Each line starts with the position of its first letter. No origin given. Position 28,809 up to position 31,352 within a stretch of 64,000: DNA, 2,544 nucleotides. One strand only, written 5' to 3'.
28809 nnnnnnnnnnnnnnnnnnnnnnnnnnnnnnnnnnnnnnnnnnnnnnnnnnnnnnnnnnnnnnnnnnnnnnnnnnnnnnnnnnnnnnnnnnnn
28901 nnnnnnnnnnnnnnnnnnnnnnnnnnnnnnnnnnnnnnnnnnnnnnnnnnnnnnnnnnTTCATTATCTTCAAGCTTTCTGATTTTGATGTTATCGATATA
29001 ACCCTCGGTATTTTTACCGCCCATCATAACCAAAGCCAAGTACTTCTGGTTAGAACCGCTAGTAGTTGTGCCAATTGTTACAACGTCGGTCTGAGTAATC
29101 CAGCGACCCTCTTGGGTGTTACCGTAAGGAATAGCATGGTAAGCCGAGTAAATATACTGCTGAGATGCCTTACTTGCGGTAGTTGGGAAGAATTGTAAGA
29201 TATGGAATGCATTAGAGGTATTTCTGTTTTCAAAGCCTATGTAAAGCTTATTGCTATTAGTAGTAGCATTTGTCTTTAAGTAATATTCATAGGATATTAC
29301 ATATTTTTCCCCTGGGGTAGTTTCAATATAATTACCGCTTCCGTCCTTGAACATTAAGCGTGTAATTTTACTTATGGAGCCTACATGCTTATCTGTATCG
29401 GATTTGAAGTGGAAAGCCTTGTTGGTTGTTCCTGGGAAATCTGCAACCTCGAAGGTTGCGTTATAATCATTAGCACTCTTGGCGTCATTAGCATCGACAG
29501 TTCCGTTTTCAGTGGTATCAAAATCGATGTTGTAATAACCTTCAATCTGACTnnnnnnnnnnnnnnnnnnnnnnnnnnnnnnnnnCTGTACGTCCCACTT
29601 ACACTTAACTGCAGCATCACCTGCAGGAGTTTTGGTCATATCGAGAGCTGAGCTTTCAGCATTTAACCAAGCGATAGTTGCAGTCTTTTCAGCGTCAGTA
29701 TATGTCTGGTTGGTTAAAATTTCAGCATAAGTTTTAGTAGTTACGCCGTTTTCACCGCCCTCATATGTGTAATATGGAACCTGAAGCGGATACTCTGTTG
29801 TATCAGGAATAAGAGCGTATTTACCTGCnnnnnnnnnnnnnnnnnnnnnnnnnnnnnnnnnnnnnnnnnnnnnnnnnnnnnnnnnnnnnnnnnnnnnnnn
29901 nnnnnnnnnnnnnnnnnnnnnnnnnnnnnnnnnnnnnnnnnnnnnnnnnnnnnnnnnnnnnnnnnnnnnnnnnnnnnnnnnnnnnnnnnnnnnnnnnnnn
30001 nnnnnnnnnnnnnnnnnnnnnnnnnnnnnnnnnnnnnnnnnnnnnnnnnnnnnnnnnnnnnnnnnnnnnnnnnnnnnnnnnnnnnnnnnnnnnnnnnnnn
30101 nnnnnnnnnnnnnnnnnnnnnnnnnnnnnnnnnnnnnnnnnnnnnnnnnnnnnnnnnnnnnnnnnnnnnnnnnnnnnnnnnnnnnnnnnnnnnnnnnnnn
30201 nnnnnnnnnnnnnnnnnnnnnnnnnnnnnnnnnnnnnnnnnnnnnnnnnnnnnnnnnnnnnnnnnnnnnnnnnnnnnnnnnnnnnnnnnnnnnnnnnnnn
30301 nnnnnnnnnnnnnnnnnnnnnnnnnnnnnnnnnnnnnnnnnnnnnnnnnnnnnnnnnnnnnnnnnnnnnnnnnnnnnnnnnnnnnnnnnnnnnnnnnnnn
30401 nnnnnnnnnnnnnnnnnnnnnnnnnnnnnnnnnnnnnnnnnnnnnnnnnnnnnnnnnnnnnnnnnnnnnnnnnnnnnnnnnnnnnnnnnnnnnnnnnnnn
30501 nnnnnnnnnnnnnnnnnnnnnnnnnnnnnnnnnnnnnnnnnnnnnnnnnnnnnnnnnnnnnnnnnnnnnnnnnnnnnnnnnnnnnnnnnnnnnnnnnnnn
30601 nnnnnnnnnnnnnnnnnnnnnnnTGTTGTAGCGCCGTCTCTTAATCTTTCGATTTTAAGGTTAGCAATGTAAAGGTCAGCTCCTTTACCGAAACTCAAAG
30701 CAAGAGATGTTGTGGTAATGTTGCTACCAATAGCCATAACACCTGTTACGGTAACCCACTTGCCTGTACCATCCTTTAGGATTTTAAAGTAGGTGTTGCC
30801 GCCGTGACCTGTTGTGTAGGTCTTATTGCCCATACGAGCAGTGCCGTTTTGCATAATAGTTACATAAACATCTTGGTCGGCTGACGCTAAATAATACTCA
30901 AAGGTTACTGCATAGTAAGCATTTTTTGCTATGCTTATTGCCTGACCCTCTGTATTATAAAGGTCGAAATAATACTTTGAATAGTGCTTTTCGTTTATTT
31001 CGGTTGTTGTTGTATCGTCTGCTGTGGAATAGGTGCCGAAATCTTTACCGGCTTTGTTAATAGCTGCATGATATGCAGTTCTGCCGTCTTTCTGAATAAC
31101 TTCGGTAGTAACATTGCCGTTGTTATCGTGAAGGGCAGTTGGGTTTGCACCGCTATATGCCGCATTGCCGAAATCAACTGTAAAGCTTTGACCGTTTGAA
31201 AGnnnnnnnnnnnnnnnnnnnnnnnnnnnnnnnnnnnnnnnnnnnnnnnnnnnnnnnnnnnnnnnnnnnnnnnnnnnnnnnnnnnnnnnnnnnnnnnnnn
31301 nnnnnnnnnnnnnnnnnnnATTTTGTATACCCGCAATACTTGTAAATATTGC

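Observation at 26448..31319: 1623-aa enzyme-less multi-CBM-like surface protein with a C-terminal TM anchor instead of a sortase signal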

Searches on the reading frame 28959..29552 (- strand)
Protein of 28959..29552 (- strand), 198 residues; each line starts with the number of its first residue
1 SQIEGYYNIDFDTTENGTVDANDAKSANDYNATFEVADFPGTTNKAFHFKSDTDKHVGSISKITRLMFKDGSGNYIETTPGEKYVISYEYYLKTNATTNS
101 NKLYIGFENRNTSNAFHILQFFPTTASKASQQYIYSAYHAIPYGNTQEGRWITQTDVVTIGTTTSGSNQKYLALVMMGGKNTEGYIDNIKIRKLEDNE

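Call 27: search_solved_structures(query=A2, max_evalue=10, show_alignments=3)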
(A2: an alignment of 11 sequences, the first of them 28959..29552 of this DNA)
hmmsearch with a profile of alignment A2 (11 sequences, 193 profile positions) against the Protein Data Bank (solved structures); distinct sequences matched with E-value up to 10: 11.
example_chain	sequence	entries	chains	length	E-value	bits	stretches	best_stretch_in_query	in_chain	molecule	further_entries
2zez_A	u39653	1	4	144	0.00054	23.2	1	113-189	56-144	S-layer associated multidomain endoglucanase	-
1gui_A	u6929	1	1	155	0.0062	19.7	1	79-186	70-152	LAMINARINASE 16A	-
7fh8_A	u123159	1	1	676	0.023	17.9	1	55-176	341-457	CylK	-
3oeb_A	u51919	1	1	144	0.035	17.3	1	114-187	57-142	S-layer associated multidomain endoglucanase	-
3oea_A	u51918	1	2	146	0.035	17.3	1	114-187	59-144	S-layer associated multidomain endoglucanase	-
2zew_A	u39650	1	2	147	0.039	17.1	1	114-187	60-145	S-layer associated multidomain endoglucanase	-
2zex_A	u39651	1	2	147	0.039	17.1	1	114-187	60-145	S-layer associated multidomain endoglucanase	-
2zey_A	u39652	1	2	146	0.039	17.1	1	114-187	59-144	S-layer associated multidomain endoglucanase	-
6qe7_A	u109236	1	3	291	0.082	16.1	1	72-98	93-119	Anti-sigma-I factor RsgI3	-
4r1k_A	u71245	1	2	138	0.3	14.2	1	8-92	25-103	Uncharacterized protein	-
2bo9_B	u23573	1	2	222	1.2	12.3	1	120-169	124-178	HUMAN LATEXIN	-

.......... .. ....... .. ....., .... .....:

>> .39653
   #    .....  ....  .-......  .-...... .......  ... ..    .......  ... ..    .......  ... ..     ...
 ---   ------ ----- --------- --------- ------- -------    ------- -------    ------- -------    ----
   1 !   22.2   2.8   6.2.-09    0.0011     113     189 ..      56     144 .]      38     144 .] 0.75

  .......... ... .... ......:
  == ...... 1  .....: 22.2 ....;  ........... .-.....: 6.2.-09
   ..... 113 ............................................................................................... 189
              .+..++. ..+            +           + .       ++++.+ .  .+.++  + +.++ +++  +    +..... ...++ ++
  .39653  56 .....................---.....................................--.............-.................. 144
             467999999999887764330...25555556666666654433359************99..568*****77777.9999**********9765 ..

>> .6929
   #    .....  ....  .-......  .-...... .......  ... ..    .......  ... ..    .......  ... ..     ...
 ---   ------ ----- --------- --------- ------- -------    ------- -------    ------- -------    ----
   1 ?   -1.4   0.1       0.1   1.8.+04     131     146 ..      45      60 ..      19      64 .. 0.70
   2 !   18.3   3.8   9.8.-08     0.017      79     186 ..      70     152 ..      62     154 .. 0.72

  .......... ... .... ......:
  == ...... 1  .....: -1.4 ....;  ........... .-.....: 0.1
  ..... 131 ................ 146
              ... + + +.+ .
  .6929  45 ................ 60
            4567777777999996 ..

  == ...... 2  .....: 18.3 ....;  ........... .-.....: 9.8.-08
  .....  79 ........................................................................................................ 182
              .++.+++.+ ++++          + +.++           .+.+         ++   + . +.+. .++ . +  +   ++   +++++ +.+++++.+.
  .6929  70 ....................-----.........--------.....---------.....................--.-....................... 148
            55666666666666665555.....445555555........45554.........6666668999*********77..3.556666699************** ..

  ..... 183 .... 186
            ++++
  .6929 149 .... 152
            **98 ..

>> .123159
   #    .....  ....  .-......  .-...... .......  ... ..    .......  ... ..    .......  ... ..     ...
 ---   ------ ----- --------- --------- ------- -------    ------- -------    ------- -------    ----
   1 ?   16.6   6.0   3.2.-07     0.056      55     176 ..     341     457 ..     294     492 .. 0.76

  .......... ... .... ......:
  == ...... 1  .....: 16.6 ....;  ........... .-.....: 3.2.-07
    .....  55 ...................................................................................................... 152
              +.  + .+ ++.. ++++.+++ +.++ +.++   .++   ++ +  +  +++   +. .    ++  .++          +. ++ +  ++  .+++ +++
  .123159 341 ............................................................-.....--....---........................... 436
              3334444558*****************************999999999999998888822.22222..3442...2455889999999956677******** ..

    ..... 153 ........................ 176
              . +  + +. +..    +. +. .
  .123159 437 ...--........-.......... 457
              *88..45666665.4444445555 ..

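Call 28: find_homologous_proteins(query=A2, max_evalue=0.001)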
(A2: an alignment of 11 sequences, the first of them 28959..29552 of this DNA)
Query A2 (11 sequences): 1373 candidates shared short words with the query, none scored E <= 0.001.

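Call 39: search_protein_families(library=pfam, proteins=[window:28959-29552:-], max_evalue=10)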
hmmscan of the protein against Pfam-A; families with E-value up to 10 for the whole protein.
window:28959-29552:- (198 aa): 0 families

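Call 40: search_protein_representatives(alignment_id=A2)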
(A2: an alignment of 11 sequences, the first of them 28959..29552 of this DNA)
Query: 11 sequences, 193 profile positions. Proteins with E-value up to 0.001 (for the whole library): 525; up to 1e-10: 204; up to 1e-30: 24. The best 150 are listed.
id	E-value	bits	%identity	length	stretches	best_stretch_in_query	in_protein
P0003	5.9e-284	949.6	-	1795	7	4-192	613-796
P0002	3.5e-177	601.3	-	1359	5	3-192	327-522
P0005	2.2e-76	272.4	-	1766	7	4-192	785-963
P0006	2.4e-65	236.5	-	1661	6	6-192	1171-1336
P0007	2.5e-58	213.6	-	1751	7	4-192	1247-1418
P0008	7.2e-58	212.1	-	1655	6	6-188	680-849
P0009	1.4e-56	207.9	-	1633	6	7-192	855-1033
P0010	2.6e-47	177.6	-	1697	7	7-192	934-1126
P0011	1.4e-46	175.2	-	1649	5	63-190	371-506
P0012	3.0e-42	161.1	-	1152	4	5-188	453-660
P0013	2.6e-41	158.0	-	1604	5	9-192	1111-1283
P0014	6.9e-41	156.6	-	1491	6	6-189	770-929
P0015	4.6e-40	154.0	-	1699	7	7-190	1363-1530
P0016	5.8e-40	153.6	-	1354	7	9-188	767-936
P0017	5.9e-40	153.6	-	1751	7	7-188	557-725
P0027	1.6e-30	122.9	-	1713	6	4-190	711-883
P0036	4.0e-27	111.8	-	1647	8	6-189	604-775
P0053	8.9e-24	100.8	-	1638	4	5-192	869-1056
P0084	3.8e-19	85.7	-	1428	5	7-191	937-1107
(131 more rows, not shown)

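Call 46: search_protein_families(library=pfam, alignment_id=A3, max_evalue=0.001)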
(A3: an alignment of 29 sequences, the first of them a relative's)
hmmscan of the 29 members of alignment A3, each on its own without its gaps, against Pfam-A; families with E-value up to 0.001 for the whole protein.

A. member 1, P0005 (1766 aa): 2 families
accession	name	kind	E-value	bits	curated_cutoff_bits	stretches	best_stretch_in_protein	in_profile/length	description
PF09479.16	Flg_new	-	1.2e-46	157.1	27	5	1210-1272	3-65/65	Listeria-Bacteroides repeat domain (List_Bact_rpt)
PF02018.23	CBM_4_9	-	1.8e-13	51.5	25.9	0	855-929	57-124/136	Carbohydrate binding domain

B. families by the number of members that match (of 29 scanned): 10 families
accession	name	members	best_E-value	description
PF09479.16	Flg_new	27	3.9e-47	Listeria-Bacteroides repeat domain (List_Bact_rpt)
PF02018.23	CBM_4_9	10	1.7e-23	Carbohydrate binding domain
PF18998.6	Flg_new_2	10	5.5e-12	Divergent InlB B-repeat domain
PF00722.28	Glyco_hydro_16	3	4.5e-13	Glycosyl hydrolases family 16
PF00404.24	Dockerin_1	3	8e-08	Dockerin type I domain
PF00629.30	MAM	2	7.5e-07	MAM domain, meprin/A5/mu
PF23274.1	DUF7077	1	0.00018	Domain of unknown function (DUF7077)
PF09917.15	DUF2147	1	0.00026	Uncharacterized protein conserved in bacteria (DUF2147)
PF21633.3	MOV-10_Ig-like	1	0.0004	Helicase MOV-10, Ig-like domain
PF12604.14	gp37_C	1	0.00098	Tail fibre protein gp37 C terminal domain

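Call 85: find_encoding_contigs(protein=P0005, flank=8000, max_places=2)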
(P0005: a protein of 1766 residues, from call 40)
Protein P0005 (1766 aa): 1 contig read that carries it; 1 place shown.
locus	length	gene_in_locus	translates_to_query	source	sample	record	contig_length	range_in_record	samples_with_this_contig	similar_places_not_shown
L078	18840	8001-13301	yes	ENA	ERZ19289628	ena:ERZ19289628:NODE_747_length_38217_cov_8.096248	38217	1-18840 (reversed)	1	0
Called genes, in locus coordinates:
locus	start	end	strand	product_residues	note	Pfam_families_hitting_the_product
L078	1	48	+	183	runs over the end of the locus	PF12672:DUF3793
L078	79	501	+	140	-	PF12641:Flavodoxin_3 (weak), PF00258:Flavodoxin_1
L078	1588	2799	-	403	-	PF14659:Phage_int_SAM_3 (weak), PF00589:Phage_integrase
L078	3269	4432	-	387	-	-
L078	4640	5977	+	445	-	PF01547:SBP_bac_1, PF13416:SBP_bac_8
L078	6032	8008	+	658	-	PF21209:Bac_rhamnosid-like_N, PF17389:Bac_rhamnosid6H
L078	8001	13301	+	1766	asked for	PF02018:CBM_4_9 (faint), PF09479:Flg_new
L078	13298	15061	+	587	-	PF03935:SKN1_KRE6_Sbg1 (faint), PF00722:Glyco_hydro_16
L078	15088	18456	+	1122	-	PF02018:CBM_4_9 (faint), PF00722:Glyco_hydro_16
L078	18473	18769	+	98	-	PF00404:Dockerin_1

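Call 86: find_encoding_contigs(protein=P0013, flank=8000, max_places=2)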
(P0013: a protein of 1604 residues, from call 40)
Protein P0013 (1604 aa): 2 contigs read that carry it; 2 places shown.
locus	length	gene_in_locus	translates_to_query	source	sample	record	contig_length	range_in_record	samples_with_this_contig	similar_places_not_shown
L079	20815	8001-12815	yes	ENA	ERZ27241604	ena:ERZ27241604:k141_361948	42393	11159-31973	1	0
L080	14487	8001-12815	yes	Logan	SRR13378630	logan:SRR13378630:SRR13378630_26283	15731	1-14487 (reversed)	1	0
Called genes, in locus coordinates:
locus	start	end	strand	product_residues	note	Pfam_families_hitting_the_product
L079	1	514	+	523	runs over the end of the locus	PF13522:GATase_6, PF13537:GATase_7, PF12481:DUF3700 (weak), PF00733:Asn_synthase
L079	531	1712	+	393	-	PF00155:Aminotran_1_2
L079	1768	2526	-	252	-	PF00165:HTH_AraC, PF12833:HTH_18, PF00165:HTH_AraC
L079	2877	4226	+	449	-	PF01547:SBP_bac_1, PF13416:SBP_bac_8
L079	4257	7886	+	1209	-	PF18998:Flg_new_2 (faint), PF09479:Flg_new, PF00404:Dockerin_1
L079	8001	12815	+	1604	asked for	PF02018:CBM_4_9 (faint), PF09479:Flg_new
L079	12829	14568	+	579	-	PF00722:Glyco_hydro_16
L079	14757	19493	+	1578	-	PF09479:Flg_new (weak), PF18998:Flg_new_2 (faint), PF09479:Flg_new, PF00404:Dockerin_1, PF00722:Glyco_hydro_16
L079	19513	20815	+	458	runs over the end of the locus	PF02055:Glyco_hydro_30, PF17189:Glyco_hydro_30C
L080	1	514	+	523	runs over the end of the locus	PF13522:GATase_6, PF13537:GATase_7, PF12481:DUF3700 (weak), PF00733:Asn_synthase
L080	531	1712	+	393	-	PF00155:Aminotran_1_2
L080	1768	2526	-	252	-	PF00165:HTH_AraC, PF12833:HTH_18, PF00165:HTH_AraC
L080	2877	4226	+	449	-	PF01547:SBP_bac_1, PF13416:SBP_bac_8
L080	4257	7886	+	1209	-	PF18998:Flg_new_2 (faint), PF09479:Flg_new, PF00404:Dockerin_1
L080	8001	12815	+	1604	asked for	PF02018:CBM_4_9 (faint), PF09479:Flg_new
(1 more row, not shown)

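Call 87: find_encoding_contigs(protein=P0027, flank=6000, max_places=1)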
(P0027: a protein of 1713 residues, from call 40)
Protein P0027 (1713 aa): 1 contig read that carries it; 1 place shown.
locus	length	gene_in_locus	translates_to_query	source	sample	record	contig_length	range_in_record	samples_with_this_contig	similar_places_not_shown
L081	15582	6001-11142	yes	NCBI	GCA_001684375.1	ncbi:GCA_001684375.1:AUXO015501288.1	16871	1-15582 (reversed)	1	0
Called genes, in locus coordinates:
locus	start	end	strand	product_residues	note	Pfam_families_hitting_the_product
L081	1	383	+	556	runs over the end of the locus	?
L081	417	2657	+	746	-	PF18952:DUF5696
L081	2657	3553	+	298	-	PF00528:BPD_transp_1 (weak)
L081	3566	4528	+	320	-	PF00528:BPD_transp_1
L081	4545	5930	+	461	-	PF01547:SBP_bac_1, PF13416:SBP_bac_8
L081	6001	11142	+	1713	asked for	PF00629:MAM (faint), PF02018:CBM_4_9 (faint), PF09479:Flg_new (faint)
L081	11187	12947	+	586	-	PF03935:SKN1_KRE6_Sbg1 (faint), PF26113:GH16_XgeA (weak), PF00722:Glyco_hydro_16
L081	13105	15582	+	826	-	?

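Call 88: find_encoding_contigs(protein=P0036, flank=6000, max_places=1)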
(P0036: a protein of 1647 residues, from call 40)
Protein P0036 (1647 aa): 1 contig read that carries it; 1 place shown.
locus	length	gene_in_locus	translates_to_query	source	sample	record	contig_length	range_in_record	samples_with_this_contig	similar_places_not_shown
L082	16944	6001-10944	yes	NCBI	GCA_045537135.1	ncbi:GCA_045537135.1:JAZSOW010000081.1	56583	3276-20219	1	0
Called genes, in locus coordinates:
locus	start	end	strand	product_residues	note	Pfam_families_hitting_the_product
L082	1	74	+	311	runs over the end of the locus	PF02407:Viral_Rep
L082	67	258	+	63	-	PF12728:HTH_17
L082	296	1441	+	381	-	PF14659:Phage_int_SAM_3 (weak), PF00589:Phage_integrase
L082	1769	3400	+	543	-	PF00496:SBP_bac_5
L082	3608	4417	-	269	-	PF12833:HTH_18, PF00165:HTH_AraC (weak)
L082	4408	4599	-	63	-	-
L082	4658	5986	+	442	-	PF01120:Alpha_L_fucos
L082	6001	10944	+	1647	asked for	PF06280:fn3_5 (faint), PF24087:DUF7372 (faint), PF16841:CBM60 (faint), PF02018:CBM_4_9 (weak), PF09479:Flg_new (weak)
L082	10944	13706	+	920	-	PF00722:Glyco_hydro_16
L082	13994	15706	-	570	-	PF01476:LysM, PF07501:G5, PF01551:Peptidase_M23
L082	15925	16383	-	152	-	PF02664:LuxS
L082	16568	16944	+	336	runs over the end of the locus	PF00149:Metallophos, PF12850:Metallophos_2 (weak)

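Call 89: find_encoding_contigs(protein=P0053, flank=6000, max_places=1)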
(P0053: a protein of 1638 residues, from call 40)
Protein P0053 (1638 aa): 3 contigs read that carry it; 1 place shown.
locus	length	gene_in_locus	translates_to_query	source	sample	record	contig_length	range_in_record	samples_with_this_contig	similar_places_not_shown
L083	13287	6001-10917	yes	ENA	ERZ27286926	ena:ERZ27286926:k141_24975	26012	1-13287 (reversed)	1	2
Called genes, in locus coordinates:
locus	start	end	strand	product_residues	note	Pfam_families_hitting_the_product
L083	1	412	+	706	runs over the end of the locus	PF01436:NHL (faint), PF04893:Yip1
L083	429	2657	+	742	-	PF18952:DUF5696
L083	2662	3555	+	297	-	PF00528:BPD_transp_1 (weak)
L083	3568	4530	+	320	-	PF00528:BPD_transp_1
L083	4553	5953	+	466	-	PF01547:SBP_bac_1, PF13416:SBP_bac_8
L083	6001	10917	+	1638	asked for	PF09479:Flg_new (weak)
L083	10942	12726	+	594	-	PF03935:SKN1_KRE6_Sbg1 (weak), PF00722:Glyco_hydro_16, PF26113:GH16_XgeA (weak)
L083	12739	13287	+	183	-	?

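Call 90: find_encoding_contigs(protein=P0084, flank=6000, max_places=1)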
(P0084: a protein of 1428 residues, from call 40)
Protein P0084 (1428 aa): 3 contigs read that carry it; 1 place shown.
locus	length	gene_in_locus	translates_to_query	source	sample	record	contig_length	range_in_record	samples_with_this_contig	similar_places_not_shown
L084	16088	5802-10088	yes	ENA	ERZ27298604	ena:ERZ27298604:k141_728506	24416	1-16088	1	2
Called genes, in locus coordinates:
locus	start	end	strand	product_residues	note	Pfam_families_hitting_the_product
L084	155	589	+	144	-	PF00404:Dockerin_1 (weak)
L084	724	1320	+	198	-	PF00963:Cohesin, PF00404:Dockerin_1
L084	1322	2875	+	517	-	PF00404:Dockerin_1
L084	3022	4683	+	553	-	-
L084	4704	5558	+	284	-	PF00963:Cohesin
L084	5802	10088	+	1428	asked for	PF02018:CBM_4_9 (faint), PF09479:Flg_new (faint)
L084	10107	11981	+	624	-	-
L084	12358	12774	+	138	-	-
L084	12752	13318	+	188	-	-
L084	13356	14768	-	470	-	PF16403:Bact_surface_Ig-like, PF01522:Polysacc_deac_1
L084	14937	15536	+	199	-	PF01195:Pept_tRNA_hydro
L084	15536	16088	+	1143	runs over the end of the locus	PF17757:UvrB_inter, PF02559:CarD_TRCF_RID, PF04851:ResIII (weak), PF00270:DEAD, PF00271:Helicase_C, PF03461:TRCF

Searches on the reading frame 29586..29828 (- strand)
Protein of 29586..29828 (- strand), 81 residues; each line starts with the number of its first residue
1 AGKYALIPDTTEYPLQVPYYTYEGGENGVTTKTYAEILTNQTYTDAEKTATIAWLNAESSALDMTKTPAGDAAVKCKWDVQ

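Call 39: search_protein_families(library=pfam, proteins=[window:29586-29828:-], max_evalue=10)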
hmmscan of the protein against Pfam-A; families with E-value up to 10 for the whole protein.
window:29586-29828:- (81 aa): 0 families

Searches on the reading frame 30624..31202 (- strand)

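Call 39: search_protein_families(library=pfam, proteins=[window:30624-31202:-], max_evalue=10)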
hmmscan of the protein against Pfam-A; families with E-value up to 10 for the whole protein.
window:30624-31202:- (193 aa): 2 families
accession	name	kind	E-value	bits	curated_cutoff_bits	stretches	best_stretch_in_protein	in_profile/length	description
PF00167.24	FGF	-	0.011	16.2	24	1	41-131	51-117/124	Fibroblast growth factor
PF17202.10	sCache_3_3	-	0.52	11.1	28.8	1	28-91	27-90/107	Single cache domain 3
